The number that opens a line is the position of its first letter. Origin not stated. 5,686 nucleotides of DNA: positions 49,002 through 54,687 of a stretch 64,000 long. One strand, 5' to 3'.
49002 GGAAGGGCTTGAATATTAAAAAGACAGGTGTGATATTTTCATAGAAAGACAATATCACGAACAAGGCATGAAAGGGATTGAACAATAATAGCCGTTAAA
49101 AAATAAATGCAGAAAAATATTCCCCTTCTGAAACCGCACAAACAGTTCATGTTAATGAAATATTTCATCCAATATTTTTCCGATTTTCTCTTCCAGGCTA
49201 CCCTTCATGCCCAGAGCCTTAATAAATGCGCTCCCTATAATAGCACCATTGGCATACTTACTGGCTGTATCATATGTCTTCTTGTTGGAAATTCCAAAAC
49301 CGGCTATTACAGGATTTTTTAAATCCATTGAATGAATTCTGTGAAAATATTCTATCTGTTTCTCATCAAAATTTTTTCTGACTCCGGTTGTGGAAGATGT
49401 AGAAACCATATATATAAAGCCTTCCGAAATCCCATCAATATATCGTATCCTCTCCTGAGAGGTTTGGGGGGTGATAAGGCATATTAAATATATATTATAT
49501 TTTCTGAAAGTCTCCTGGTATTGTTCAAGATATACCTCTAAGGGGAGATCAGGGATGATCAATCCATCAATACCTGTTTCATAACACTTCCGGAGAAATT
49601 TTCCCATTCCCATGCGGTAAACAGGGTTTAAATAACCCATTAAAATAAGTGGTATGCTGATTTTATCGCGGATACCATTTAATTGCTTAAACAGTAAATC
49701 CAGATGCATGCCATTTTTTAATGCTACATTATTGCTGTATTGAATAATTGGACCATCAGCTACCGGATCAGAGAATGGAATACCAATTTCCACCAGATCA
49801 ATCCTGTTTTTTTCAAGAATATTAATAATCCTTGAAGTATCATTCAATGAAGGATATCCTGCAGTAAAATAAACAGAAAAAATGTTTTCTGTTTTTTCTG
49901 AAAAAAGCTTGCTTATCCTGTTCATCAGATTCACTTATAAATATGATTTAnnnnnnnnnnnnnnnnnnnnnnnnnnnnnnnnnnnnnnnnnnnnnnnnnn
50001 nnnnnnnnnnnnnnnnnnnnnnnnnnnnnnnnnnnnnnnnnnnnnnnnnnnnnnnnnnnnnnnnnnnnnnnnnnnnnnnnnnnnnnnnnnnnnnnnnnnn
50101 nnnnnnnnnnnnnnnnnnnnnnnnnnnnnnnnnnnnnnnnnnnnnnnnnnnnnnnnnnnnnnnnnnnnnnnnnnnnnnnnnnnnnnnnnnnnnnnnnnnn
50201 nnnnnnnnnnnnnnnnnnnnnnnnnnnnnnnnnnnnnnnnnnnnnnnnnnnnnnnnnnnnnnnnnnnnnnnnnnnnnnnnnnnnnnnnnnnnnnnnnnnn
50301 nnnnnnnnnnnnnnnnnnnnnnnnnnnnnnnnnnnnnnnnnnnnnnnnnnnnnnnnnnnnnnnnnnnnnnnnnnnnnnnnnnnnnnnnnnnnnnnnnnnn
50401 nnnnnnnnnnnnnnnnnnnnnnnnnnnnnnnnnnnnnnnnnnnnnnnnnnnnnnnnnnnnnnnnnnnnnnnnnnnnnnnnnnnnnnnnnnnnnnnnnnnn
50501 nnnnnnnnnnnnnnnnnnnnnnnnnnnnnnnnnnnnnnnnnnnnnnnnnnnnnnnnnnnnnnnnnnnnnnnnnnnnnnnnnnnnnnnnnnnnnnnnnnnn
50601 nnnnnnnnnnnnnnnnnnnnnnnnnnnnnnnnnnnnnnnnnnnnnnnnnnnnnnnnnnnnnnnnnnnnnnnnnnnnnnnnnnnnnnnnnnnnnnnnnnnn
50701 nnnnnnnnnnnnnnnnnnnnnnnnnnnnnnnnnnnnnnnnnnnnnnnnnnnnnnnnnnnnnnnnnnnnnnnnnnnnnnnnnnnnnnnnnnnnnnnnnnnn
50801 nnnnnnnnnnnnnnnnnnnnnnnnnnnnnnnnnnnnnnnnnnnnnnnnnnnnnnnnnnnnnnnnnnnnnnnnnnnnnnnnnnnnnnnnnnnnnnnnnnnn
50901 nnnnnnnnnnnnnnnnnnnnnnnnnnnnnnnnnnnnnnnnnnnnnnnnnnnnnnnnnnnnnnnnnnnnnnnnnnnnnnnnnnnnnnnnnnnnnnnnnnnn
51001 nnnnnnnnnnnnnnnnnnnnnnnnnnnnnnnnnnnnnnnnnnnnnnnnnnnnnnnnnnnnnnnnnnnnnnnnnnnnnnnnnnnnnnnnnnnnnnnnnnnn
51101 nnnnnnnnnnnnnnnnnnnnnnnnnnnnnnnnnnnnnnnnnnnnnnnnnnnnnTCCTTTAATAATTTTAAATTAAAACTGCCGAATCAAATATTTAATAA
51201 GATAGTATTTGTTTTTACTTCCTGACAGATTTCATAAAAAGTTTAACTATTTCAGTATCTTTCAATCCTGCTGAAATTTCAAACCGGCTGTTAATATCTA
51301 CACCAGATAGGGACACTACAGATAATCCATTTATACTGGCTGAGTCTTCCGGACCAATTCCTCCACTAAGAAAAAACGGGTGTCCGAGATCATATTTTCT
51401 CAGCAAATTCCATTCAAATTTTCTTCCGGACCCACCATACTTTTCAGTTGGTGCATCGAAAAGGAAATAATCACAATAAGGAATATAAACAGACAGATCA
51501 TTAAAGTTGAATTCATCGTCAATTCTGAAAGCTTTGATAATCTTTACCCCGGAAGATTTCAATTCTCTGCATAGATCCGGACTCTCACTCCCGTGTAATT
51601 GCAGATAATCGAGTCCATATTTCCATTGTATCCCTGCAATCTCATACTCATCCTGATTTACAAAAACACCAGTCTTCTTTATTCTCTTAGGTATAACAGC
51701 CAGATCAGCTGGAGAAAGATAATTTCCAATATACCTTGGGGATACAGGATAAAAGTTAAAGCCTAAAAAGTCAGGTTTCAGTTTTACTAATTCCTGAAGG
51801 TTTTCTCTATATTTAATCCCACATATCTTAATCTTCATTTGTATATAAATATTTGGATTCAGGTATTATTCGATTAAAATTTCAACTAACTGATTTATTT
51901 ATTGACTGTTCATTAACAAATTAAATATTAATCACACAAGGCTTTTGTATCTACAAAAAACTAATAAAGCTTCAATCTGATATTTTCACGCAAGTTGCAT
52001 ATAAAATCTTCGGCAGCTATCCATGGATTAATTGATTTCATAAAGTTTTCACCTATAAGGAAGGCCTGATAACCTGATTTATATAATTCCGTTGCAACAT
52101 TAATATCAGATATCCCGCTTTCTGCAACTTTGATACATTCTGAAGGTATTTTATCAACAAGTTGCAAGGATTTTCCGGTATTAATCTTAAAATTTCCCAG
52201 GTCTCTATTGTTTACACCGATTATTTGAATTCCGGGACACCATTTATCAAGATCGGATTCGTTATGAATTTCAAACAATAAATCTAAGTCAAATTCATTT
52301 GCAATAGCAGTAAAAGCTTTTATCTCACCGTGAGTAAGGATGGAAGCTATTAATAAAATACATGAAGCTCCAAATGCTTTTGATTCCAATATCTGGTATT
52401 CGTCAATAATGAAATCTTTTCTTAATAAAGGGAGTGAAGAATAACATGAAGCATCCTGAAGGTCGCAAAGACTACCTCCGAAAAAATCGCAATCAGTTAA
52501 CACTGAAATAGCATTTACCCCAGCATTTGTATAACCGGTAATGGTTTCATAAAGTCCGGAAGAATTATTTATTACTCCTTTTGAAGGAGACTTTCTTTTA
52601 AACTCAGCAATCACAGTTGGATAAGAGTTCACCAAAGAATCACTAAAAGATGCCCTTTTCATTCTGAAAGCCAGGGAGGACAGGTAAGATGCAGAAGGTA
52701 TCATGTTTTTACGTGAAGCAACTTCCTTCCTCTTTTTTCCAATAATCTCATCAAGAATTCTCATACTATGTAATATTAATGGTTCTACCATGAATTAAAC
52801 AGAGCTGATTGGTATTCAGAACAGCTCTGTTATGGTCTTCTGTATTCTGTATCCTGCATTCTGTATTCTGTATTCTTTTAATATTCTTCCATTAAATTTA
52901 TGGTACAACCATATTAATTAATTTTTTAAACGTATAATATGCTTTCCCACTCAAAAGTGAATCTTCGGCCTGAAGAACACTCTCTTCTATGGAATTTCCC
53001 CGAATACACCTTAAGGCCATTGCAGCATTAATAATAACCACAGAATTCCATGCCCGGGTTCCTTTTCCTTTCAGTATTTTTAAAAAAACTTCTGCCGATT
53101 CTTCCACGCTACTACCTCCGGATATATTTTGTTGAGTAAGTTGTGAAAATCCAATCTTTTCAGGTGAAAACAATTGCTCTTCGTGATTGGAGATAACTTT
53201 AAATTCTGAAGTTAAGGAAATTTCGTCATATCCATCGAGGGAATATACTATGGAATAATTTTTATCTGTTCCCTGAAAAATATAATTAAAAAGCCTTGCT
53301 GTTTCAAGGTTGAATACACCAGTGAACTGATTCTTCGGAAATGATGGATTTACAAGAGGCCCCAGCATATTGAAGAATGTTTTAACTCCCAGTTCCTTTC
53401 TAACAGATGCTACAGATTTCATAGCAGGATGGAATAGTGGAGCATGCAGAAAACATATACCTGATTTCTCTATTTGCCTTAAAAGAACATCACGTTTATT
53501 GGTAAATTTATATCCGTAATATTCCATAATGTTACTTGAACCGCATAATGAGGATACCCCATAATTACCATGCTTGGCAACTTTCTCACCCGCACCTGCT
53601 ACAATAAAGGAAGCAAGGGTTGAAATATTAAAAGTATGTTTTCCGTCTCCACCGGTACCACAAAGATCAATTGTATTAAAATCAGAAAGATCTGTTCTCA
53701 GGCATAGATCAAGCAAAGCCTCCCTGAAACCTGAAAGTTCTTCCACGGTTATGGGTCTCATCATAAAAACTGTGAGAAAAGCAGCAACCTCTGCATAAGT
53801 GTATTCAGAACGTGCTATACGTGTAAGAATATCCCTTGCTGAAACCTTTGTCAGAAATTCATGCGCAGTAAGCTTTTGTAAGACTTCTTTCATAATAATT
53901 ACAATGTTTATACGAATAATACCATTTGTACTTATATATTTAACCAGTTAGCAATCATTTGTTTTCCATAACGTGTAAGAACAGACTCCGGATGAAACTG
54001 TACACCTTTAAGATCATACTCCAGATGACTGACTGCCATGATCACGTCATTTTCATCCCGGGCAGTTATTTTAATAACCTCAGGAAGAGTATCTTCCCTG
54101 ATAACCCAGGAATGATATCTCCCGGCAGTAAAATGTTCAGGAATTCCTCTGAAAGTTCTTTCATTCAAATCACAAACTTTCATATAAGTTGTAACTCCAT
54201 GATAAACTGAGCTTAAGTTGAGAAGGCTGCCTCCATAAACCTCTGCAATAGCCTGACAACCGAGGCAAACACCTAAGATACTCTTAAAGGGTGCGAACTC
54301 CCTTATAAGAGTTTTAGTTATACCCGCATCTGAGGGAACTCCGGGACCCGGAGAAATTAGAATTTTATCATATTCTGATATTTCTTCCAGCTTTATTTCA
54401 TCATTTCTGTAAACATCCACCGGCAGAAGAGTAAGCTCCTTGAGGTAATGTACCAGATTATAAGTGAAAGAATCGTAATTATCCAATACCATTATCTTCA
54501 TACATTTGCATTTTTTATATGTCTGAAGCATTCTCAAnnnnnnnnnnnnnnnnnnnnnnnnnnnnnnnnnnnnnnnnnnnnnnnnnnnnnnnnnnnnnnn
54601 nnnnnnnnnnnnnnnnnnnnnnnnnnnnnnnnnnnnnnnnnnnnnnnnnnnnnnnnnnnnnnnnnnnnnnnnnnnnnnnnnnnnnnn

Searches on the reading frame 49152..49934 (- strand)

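Call 6: search_protein_families(library=pfam, proteins=[window:49152-49934:-])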
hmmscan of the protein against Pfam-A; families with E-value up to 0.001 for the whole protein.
window:49152-49934:- (260 aa): 1 family
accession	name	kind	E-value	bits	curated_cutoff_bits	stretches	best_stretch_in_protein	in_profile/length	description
PF00290.26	Trp_syntA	-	9.2e-69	231.7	27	1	12-247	5-239/259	Tryptophan synthase alpha chain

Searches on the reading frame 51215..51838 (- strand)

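Call 6: search_protein_families(library=pfam, proteins=[window:51215-51838:-])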
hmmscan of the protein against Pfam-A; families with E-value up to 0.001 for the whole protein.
window:51215-51838:- (207 aa): 1 family
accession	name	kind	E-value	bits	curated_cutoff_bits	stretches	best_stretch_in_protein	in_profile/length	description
PF00697.28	PRAI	-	5.2e-34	118.1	22.7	1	4-203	2-192/193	N-(5'phosphoribosyl)anthranilate (PRA) isomerase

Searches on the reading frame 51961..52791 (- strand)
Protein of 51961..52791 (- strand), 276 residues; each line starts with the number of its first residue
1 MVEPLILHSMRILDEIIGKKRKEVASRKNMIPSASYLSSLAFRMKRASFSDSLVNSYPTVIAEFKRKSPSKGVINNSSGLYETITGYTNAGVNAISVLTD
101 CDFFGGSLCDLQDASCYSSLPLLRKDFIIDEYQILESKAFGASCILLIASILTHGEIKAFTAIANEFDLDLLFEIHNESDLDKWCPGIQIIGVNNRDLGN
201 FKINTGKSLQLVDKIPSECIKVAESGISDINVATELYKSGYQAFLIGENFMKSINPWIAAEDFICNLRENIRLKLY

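Call 6: search_protein_families(library=pfam, proteins=[window:51961-52791:-])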
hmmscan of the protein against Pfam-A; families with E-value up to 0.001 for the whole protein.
window:51961-52791:- (276 aa): 1 family
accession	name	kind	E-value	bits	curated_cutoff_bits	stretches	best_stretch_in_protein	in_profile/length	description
PF00218.27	IGPS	-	9.1e-66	222.1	27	1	13-255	1-246/254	Indole-3-glycerol phosphate synthase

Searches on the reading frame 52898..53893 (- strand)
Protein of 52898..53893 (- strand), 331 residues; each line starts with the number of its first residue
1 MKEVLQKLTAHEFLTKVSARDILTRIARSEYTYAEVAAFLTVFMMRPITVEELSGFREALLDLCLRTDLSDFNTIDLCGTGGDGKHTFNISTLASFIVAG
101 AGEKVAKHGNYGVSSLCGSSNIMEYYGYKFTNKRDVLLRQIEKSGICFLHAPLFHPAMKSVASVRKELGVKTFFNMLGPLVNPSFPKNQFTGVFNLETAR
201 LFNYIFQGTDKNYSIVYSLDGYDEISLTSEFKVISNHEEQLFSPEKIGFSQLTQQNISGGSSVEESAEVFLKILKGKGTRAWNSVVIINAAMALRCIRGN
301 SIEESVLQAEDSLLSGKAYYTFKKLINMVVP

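Call 6: search_protein_families(library=pfam, proteins=[window:52898-53893:-])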
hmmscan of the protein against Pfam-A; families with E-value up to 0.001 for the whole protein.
window:52898-53893:- (331 aa): 2 families
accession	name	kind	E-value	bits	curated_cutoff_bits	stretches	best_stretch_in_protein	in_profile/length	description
PF00591.27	Glycos_transf_3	-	9.4e-62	209.4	27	1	73-319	3-253/253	Glycosyl transferase family, a/b domain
PF02885.22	Glycos_trans_3N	-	1.2e-12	47.8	26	1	2-63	1-62/63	Glycosyl transferase family, helical bundle domain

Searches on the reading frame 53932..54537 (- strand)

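Call 6: search_protein_families(library=pfam, proteins=[window:53932-54537:-])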
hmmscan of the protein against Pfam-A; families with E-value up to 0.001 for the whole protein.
window:53932-54537:- (201 aa): 2 families
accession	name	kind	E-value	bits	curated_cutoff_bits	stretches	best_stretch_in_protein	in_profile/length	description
PF00117.34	GATase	-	2.4e-48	164.8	22.8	1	17-199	2-187/190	Glutamine amidotransferase class-I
PF07722.19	Peptidase_C26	-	2e-07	31.5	20.5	1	85-184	106-219/219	Peptidase C26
